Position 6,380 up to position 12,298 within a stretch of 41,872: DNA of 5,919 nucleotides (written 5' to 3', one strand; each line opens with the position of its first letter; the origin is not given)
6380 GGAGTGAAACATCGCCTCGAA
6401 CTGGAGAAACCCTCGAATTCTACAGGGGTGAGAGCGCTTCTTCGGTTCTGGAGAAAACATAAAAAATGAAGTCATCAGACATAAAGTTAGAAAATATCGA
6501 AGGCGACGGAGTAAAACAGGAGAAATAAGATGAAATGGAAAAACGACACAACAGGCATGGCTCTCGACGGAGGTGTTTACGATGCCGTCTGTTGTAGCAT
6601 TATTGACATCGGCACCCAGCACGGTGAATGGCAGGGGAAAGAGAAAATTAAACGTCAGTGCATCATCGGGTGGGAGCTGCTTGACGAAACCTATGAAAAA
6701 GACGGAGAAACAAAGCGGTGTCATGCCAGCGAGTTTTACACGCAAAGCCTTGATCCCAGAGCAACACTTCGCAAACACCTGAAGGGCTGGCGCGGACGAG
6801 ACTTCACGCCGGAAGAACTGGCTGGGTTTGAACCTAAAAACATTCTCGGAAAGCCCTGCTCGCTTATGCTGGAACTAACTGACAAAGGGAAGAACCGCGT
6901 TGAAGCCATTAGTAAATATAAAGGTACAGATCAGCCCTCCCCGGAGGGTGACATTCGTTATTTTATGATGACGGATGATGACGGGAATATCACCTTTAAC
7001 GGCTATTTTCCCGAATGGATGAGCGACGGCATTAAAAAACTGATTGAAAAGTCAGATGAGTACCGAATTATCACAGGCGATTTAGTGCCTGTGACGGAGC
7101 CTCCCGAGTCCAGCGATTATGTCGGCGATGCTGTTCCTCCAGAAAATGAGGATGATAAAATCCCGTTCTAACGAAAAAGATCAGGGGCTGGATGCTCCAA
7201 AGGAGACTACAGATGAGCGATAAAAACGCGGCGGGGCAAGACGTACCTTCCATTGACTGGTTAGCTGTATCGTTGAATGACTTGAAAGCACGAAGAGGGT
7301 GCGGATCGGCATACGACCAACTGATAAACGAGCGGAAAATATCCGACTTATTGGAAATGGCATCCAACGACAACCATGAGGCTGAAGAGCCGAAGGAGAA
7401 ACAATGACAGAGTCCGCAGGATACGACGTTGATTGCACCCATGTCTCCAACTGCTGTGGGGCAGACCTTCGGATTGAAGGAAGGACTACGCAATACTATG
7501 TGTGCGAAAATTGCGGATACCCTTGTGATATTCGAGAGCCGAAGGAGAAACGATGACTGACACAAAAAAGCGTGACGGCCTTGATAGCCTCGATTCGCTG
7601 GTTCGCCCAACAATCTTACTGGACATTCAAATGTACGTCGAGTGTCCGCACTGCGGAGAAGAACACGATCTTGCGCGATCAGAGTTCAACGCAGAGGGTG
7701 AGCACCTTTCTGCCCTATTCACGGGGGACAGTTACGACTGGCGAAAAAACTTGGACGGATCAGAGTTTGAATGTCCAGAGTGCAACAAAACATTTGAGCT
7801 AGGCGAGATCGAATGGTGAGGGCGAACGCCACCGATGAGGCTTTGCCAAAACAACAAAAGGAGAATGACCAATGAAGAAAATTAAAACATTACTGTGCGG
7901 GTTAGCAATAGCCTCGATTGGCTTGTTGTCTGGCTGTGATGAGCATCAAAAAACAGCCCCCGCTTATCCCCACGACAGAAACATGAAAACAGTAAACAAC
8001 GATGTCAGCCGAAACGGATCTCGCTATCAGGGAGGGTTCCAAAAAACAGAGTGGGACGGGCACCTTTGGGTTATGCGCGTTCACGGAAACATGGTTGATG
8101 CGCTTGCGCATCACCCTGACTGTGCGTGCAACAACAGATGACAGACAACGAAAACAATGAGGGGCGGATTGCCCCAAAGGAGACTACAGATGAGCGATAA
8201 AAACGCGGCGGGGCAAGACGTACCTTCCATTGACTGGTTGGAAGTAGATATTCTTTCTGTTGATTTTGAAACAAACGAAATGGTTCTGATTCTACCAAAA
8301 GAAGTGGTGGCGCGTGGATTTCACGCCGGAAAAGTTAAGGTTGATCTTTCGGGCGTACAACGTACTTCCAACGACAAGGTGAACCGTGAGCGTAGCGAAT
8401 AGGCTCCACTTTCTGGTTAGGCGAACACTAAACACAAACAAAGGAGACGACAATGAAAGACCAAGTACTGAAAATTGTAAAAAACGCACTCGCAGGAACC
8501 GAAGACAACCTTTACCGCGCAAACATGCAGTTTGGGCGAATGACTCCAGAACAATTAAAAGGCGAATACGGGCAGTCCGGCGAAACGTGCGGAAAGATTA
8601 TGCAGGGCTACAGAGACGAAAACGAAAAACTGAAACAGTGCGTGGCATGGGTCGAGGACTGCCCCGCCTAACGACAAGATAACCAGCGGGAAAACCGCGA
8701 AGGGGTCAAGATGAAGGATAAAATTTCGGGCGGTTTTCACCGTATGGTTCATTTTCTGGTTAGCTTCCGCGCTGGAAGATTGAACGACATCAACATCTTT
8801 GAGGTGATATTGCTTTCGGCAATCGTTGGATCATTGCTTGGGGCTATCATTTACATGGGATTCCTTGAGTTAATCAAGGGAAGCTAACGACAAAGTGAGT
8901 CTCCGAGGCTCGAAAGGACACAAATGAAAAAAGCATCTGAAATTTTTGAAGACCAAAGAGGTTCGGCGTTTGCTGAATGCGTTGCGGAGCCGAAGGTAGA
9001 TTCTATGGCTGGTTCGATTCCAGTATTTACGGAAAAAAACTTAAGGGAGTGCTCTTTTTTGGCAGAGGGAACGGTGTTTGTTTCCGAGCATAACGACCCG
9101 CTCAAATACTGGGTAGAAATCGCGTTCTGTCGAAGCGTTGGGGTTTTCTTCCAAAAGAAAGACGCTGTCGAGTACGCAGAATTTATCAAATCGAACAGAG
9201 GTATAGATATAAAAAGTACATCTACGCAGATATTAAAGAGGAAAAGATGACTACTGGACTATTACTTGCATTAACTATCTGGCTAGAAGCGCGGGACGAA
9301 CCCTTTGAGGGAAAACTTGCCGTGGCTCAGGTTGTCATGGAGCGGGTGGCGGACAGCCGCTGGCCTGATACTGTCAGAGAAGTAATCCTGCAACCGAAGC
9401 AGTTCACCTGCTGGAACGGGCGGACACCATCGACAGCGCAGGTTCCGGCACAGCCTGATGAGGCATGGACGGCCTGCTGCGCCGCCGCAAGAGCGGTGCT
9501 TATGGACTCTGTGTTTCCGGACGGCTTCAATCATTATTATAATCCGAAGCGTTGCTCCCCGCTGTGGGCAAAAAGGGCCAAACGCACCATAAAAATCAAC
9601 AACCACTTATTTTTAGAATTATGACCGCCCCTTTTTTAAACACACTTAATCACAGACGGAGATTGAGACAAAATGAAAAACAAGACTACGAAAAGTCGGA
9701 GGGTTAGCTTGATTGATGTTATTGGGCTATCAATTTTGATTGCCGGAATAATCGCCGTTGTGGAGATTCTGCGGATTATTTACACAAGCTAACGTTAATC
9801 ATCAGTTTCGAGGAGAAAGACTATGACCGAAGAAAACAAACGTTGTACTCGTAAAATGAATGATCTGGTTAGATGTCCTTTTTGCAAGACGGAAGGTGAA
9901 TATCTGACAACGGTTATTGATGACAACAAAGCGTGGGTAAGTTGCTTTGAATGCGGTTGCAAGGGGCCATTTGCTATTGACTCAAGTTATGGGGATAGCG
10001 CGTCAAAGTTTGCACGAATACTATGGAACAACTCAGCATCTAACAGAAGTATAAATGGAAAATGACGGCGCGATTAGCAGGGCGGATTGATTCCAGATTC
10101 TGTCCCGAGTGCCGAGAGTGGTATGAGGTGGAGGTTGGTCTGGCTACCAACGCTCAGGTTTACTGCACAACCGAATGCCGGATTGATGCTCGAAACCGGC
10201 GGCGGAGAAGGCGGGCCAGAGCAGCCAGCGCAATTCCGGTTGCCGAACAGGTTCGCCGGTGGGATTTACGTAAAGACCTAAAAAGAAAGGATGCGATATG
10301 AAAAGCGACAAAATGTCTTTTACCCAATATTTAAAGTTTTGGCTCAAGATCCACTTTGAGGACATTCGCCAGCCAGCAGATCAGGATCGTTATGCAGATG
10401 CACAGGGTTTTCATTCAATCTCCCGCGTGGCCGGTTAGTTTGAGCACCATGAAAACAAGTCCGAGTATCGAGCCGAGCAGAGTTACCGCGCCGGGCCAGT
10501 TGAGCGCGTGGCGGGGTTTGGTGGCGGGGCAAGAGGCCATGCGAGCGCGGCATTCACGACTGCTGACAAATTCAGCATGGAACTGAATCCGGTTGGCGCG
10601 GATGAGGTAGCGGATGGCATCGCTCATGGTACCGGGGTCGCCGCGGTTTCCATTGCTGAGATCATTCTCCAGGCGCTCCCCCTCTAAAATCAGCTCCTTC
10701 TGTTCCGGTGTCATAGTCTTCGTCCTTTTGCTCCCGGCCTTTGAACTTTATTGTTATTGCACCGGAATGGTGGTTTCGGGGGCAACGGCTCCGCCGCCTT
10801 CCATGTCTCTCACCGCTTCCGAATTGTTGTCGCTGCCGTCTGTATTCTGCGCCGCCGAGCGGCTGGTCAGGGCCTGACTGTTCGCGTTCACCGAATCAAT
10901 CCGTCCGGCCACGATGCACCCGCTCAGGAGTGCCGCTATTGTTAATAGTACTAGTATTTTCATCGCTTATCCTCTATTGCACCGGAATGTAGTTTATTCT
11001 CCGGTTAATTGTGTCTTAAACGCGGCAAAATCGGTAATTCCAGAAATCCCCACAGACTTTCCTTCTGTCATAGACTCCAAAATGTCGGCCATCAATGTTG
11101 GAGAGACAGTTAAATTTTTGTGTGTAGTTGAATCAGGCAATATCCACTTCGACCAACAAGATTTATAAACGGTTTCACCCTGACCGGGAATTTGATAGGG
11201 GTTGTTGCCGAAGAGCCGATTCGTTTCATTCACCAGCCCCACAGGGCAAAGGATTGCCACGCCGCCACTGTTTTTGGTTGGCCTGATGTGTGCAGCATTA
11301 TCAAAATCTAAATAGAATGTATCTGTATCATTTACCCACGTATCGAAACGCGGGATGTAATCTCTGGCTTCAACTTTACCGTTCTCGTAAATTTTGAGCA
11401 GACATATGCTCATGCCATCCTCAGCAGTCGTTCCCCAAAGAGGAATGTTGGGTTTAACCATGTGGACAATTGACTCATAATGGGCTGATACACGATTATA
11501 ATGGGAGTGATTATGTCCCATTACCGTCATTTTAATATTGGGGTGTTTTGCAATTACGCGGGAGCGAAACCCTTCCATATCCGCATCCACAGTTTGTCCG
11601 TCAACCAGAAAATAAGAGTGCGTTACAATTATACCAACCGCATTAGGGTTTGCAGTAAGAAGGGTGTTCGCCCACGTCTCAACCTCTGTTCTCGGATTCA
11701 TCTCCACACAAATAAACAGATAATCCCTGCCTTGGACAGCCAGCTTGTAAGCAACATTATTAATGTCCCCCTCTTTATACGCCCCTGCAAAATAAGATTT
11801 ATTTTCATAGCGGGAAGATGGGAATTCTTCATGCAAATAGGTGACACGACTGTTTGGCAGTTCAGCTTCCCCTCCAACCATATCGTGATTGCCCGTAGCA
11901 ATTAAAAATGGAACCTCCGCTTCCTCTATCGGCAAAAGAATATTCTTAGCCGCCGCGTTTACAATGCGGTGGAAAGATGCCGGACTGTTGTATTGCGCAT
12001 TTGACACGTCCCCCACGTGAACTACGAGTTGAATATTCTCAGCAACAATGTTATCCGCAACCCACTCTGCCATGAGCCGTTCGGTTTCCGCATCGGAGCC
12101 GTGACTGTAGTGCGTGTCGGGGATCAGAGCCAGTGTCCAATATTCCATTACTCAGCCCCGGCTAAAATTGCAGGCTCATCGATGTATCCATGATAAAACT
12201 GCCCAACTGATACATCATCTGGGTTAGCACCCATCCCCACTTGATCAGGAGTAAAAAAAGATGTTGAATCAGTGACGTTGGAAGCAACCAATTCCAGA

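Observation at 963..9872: Frame-independent, orientation-locked box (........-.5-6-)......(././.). at about 16-18 early gene starts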

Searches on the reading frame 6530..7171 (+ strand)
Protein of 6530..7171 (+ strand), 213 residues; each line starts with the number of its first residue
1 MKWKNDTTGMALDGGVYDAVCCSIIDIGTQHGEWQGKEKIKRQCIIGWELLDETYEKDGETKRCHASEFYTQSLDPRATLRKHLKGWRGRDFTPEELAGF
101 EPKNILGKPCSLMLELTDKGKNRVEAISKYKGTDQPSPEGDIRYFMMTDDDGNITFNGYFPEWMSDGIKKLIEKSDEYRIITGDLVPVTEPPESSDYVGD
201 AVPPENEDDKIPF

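Call 12: search_protein_families(library=phrogs, proteins=[window:6530-7171:+])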
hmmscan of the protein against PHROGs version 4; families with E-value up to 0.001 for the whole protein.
window:6530-7171:+ (213 aa): 2 families
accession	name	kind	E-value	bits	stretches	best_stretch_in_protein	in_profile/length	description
phrog_862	-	unknown function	4e-07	31.1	1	13-100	35-122/276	-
phrog_6599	-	unknown function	2.6e-06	28.4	1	12-116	20-132/245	-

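Call 49: search_protein_families(library=pfam, max_evalue=0.01, proteins=[window:6530-7171:+])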
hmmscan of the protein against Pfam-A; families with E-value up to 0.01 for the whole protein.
window:6530-7171:+ (213 aa): 0 families

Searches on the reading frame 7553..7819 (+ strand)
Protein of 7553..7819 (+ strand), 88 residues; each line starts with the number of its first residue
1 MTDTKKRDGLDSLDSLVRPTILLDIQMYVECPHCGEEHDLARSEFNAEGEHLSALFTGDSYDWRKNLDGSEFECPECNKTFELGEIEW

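Call 90: find_encoding_contigs(protein=window:7553-7819:+, flank=6000, max_places=6)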
Protein window:7553-7819:+ (88 aa): 2 contigs read that carry it; 1 place shown.
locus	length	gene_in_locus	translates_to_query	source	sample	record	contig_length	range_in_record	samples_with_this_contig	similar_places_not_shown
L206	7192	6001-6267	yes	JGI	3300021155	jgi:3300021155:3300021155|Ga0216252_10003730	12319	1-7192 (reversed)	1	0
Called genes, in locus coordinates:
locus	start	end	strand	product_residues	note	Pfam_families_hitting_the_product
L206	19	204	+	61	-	-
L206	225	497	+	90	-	-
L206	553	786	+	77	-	-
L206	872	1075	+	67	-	-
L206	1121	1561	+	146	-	-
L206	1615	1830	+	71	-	-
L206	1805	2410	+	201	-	PF19808:DUF6291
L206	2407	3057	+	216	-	-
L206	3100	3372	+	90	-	-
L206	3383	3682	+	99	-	-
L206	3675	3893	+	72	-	-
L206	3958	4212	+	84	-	-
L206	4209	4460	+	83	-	-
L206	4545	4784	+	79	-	-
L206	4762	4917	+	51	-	-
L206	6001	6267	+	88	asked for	PF24440:DUF7559 (faint), PF13717:Zn_ribbon_4 (faint)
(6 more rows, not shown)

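Call 92: find_homologous_proteins(query=window:7553-7819:+, max_evalue=1)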
Query window:7553-7819:+ (88 aa): 1 proteins with E <= 1 among 4 candidates.
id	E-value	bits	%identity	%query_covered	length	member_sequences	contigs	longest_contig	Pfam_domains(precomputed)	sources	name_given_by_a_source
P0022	3.5e-55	202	100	100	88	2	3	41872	PF13717.12,PF24440.2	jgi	-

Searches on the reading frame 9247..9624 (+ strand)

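Call 12: search_protein_families(library=phrogs, proteins=[window:9247-9624:+])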
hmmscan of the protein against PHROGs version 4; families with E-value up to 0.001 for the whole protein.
window:9247-9624:+ (125 aa): 5 families
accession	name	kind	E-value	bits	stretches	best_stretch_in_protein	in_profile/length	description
phrog_938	-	lysis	1.1e-18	66.8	1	6-123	55-170/2185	endolysin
phrog_14642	-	lysis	7.1e-14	52.8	1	6-122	105-213/215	endolysin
phrog_17417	-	unknown function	2.7e-09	38.1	1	6-60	85-140/192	-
phrog_15649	-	lysis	6e-08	32.1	1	10-60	237-287/1079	endolysin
phrog_30550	-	unknown function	4.3e-06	27.5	1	7-69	92-157/220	-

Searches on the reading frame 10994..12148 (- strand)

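Call 13: search_protein_families(library=phrogs, proteins=[window:10994-12148:-])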
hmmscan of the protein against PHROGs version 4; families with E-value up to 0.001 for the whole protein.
window:10994-12148:- (384 aa): 2 families
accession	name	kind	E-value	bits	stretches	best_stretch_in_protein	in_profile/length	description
phrog_1649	-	other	5.2e-08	32.9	1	5-223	37-261/308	metallo-phosphoesterase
phrog_100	-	DNA, RNA and nucleotide metabolism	0.00055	19.4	1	7-105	32-130/989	SbcD-like subunit of palindrome specific endonuclease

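Call 50: search_protein_families(library=pfam, max_evalue=0.01, proteins=[window:10994-12148:-])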
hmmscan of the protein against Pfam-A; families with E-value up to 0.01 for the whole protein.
window:10994-12148:- (384 aa): 2 families
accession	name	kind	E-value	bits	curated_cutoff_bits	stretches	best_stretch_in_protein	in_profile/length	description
PF00149.33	Metallophos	-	1.3e-09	39.2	21.5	1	6-215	3-190/191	Calcineurin-like phosphoesterase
PF12850.12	Metallophos_2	-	9.9e-06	26.1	27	1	6-220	3-123/154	Calcineurin-like phosphoesterase superfamily domain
